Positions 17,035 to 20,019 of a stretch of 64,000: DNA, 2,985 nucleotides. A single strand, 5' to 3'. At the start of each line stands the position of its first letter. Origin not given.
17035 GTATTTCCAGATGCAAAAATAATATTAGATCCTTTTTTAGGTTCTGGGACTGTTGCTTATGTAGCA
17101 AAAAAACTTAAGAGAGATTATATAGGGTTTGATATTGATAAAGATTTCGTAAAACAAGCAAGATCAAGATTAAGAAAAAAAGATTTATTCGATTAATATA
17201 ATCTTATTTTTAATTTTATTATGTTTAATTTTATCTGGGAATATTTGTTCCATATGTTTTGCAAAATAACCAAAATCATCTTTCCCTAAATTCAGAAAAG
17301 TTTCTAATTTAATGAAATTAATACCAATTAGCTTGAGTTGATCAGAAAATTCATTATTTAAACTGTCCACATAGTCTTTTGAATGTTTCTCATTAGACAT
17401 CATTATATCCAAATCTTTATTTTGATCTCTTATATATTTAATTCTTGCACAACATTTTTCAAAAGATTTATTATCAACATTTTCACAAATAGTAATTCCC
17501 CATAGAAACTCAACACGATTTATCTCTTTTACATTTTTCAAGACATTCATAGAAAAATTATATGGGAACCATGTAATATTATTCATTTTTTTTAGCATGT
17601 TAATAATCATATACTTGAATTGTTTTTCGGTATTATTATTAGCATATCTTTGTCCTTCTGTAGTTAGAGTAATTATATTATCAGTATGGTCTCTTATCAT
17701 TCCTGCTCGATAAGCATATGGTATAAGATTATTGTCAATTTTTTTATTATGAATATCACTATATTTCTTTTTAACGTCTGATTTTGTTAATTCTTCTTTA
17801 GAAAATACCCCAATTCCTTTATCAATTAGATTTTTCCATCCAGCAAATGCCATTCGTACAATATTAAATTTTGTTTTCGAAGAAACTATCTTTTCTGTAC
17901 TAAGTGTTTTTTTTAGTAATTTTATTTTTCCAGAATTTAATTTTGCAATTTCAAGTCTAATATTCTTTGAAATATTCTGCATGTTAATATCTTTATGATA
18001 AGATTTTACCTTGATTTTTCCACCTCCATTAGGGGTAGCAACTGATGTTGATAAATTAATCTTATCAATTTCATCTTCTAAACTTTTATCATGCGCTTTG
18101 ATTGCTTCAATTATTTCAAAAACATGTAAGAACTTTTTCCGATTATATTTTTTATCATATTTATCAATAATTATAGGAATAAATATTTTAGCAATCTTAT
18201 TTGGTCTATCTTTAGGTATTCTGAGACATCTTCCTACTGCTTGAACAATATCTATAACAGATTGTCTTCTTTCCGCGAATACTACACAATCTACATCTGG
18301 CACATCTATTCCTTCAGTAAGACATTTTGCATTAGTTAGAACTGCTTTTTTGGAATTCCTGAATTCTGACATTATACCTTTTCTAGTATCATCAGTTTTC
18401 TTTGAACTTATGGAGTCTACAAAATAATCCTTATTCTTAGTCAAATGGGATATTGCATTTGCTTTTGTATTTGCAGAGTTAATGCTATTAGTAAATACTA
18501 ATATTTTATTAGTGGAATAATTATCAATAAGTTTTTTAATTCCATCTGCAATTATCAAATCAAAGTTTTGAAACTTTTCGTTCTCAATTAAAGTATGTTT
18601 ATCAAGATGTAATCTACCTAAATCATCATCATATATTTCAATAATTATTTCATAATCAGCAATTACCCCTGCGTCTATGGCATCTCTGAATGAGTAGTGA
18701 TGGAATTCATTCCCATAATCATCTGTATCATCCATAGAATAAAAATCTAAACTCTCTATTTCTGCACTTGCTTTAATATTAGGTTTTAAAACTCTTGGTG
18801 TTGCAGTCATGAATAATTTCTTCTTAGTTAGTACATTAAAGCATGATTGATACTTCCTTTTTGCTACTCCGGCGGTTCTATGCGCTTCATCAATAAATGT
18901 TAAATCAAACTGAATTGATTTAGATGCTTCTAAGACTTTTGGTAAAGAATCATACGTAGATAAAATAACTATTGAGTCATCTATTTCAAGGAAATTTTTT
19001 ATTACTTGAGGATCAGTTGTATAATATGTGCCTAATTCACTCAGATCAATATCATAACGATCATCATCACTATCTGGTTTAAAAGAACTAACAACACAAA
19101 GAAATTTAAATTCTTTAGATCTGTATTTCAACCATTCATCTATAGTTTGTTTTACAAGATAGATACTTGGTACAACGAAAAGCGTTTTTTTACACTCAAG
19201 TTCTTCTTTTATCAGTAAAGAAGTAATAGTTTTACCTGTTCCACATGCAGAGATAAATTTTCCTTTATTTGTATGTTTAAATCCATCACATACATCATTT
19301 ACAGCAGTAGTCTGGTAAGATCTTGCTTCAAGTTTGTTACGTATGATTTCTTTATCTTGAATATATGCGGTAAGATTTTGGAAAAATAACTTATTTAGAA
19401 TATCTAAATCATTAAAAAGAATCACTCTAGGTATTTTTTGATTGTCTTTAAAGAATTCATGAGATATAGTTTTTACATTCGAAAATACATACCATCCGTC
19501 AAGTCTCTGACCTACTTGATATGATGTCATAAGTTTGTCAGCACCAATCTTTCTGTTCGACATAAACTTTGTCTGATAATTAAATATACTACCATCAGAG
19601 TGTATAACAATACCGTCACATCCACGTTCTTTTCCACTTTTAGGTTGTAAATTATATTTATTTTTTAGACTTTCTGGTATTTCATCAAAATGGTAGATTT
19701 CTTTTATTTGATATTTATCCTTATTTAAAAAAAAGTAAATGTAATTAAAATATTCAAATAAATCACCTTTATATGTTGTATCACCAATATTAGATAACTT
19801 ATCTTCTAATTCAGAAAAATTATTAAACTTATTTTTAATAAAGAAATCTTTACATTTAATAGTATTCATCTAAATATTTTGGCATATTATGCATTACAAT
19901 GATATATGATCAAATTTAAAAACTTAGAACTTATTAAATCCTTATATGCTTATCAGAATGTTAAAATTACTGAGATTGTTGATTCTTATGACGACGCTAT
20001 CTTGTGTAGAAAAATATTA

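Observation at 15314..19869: Unusual R-M-like cassette: two separate MTases plus a Type ISP/HsdR-like Mrr-nuclease-helicase lacking its own MTase or specificity module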

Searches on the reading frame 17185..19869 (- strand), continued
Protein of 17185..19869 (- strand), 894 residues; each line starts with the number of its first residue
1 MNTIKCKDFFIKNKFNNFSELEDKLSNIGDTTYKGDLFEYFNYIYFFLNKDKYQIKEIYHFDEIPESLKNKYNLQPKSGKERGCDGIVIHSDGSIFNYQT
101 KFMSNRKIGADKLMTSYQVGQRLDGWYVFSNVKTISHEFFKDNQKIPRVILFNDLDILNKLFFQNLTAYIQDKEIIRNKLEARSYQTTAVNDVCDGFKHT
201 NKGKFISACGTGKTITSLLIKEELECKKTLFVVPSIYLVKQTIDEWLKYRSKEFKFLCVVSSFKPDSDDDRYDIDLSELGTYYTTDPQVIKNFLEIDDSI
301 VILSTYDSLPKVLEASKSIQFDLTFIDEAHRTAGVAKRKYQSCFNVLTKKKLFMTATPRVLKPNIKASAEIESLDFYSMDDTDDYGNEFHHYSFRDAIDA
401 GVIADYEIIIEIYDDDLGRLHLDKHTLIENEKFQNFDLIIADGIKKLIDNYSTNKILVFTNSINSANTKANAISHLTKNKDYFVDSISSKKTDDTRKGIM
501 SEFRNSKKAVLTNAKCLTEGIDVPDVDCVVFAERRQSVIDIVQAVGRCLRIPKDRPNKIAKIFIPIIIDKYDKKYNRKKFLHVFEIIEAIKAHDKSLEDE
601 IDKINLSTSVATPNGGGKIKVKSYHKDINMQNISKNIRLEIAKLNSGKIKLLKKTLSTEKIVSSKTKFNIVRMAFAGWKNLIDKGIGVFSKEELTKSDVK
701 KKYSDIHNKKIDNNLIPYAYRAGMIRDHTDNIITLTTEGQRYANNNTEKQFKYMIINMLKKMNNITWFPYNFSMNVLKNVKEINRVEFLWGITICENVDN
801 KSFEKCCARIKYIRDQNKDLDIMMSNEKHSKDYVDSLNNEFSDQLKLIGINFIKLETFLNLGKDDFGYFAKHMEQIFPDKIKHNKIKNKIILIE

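Call 78: search_protein_families(library=pfam, proteins=[L001:7012-7962:+, L002:5343-5753:-, L002:4587-5315:+], max_evalue=0.1)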
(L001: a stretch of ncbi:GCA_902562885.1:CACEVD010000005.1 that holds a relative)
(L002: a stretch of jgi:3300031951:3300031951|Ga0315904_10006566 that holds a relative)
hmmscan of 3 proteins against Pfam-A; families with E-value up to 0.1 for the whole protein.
L001:7012-7962:+ (316 aa): 1 family
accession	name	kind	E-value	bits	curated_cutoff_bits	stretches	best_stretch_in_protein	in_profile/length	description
PF02086.21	MethyltransfD12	-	3.9e-32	112.4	22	1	40-282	1-253/253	D12 class N6 adenine-specific DNA methyltransferase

L002:5343-5753:- (136 aa): 0 families

L002:4587-5315:+ (242 aa): 2 families
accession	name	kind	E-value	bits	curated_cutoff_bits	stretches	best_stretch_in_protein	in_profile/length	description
PF12705.13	PDDEXK_1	-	1e-07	32.6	22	1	81-233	90-242/247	PD-(D/E)XK nuclease superfamily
PF12684.13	DUF3799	-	0.0091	16.2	26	1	119-232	119-231/233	PDDEXK-like domain of unknown function (DUF3799)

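Call 82: find_related_loci(query=A1, collection=viral_contigs, flank=6000)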
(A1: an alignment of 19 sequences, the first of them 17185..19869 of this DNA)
Query A1 (894 aa) in viral_contigs; peptide patterns used: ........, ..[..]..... (x = any residue, [..] = any of these).
60 stretches matched a pattern; 54 encode a relative of the query (tblastn E <= 1e-3); 54 distinct loci.
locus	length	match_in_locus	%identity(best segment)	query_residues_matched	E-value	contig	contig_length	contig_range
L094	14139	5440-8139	29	12-887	8e-109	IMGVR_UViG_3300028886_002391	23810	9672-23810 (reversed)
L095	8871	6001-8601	31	10-842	3e-107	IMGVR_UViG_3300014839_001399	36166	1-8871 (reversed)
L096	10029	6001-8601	30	10-842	6e-104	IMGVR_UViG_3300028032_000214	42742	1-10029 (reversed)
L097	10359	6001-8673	29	14-878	1e-95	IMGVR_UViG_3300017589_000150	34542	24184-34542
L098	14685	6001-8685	31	6-873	5e-102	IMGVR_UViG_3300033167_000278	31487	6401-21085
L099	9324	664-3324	28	12-885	2e-95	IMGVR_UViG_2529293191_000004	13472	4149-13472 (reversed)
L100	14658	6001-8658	29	12-873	1e-97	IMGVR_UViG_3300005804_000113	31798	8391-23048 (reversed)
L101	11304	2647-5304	29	1-874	3e-92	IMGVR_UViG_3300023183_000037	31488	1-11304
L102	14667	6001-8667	29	12-873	6e-112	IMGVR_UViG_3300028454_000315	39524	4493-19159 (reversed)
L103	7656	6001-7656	33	14-539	3e-75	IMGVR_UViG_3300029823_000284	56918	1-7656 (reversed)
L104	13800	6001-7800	31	35-621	3e-70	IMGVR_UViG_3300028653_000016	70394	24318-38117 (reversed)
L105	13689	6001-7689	31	33-597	8e-66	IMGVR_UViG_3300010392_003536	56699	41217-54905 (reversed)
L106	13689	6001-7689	31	33-597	7e-66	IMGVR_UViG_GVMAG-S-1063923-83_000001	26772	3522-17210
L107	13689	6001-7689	31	33-597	7e-66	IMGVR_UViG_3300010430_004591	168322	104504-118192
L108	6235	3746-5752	29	2-645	7e-61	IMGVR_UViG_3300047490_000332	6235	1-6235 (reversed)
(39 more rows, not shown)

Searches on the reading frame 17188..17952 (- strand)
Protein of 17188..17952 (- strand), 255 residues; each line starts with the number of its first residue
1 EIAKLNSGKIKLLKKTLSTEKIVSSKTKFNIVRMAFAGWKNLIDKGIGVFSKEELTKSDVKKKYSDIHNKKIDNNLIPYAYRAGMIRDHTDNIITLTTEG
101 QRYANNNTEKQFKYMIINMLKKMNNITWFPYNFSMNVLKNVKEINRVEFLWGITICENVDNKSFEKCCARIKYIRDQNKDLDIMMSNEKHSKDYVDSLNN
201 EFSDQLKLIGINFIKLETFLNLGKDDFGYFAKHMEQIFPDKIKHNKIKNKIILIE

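Call 75: predict_structure(alignment_id=A3)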
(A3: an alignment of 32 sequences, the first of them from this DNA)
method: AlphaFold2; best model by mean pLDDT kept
length: 255 residues; sequences in the alignment: 32
mean_pLDDT: 87.4   pTM: 0.83
mean pLDDT of the five models: 87.4, 86.4, 85.4, 83.5, 81.4
residues with pLDDT >= 90: 154; 70-90: 75; 50-70: 25; < 50: 1
segments of 3 or more residues with pLDDT < 50: none
pLDDT, mean of each block of 10 residues (from residue 1): 59 68 62 92 94 92 93 92 93 94 95 96 87 96 93 92 96 93 83 92 85 78 75 95 90 87
secondary structure, 60 per line:
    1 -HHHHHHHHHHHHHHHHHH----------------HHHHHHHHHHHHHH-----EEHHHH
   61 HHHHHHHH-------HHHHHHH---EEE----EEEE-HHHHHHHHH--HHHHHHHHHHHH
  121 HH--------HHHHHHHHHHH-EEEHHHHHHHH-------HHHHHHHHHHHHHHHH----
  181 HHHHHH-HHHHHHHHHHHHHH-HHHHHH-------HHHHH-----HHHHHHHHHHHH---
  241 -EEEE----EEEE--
elements in order: H2-19 H36-49 H57-68 H76-82 E86-88 E93-96 H98-106 H109-122 H131-141 E143-145 H146-153 H161-176 H181-186 H188-201 H203-208 H216-220 H226-237 E242-245 E250-253

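Call 79: fold_search(model_id=the predicted structure, library=pdb)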
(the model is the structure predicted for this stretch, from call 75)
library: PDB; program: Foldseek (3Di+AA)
matches with E <= 10: 678; with E <= 0.001: 0
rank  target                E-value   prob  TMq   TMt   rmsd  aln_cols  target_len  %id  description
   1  5hnf_A                1.3e-02  0.90  0.30  0.28  14.2       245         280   12  Crystal structure of pyrene- and phenanthrene-modified DNA in complex with the BpuJ1 endonuclease binding domain (released 2016-08-17)
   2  6qnz_B                2.0e-02  1.00  0.57  0.28   5.0       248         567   11  Crystal structure of the site-specific DNA nickase N.BspD6I E418A Mutant (released 2020-03-04)
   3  5lhc_B                2.9e-02  1.00  0.58  0.28   5.5       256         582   11  The structure of D456A mutant of Nt.BspD6I nicking endonuclease at 0.24 nm resolution . (released 2017-08-16)
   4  5hlt_A                2.9e-02  0.91  0.36  0.33  15.3       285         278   13  Crystal structure of pyrene- and phenanthrene-modified DNA in complex with the BpuJ1 endonuclease binding domain (released 2016-08-17)
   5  2vla_A                4.8e-02  0.69  0.31  0.29  16.6       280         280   11  Crystal structure of restriction endonuclease BpuJI recognition domain in complex with cognate DNA (released 2008-05-06)
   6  8gx4                  5.9e-02  0.99  0.23  0.16   6.4       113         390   18  Crystal structure of Diels-Alderase ApiI in complex with SAM (released 2023-09-20)
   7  6qnz_A                6.3e-02  0.99  0.52  0.26   7.0       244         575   10  Crystal structure of the site-specific DNA nickase N.BspD6I E418A Mutant (released 2020-03-04)
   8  9gm7_C                7.7e-02  0.30  0.20  0.13  22.1       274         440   12  MukBEF in a nucleotide-bound state with open neck gate (monomer) (released 2025-03-26)
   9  7y3h                  8.1e-02  0.99  0.23  0.16   6.5       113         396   17  Crystal Structure of Diels-Alderase ApiI in complex with SAM and product (released 2023-06-14)
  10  8bij_A                9.4e-02  0.69  0.22  0.18  15.5       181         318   14  O-Methyltransferase Plu4894 (mutant I88M, W91L, C97Y, S142L, G146V, Y258M, L270F, S309Y) in complex with SAH (released 2023-03-08)
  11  2va8_B                9.4e-02  0.44  0.24  0.10  18.2       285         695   12  DNA Repair Helicase Hel308 (released 2008-01-15)
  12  8bid_A                9.9e-02  0.57  0.21  0.18  17.6       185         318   15  O-Methyltransferase Plu4890 (mutant H229N) in complex with SAH and AQ-270a (released 2023-03-08)
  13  5liq_A                1.1e-01  0.95  0.50  0.24  13.1       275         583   12  The structure of C160S,C508S,C578S mutant of Nt.BspD6I nicking endonuclease at 0.185 nm resolution . (released 2017-08-02)
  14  9gm9_D                1.1e-01  0.23  0.19  0.16  22.1       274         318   12  MukBEF in a DNA capture state (released 2025-03-26)
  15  7wup_B                1.2e-01  0.98  0.24  0.16   6.3       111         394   16  The crystal structure of ApiI (released 2023-02-15)
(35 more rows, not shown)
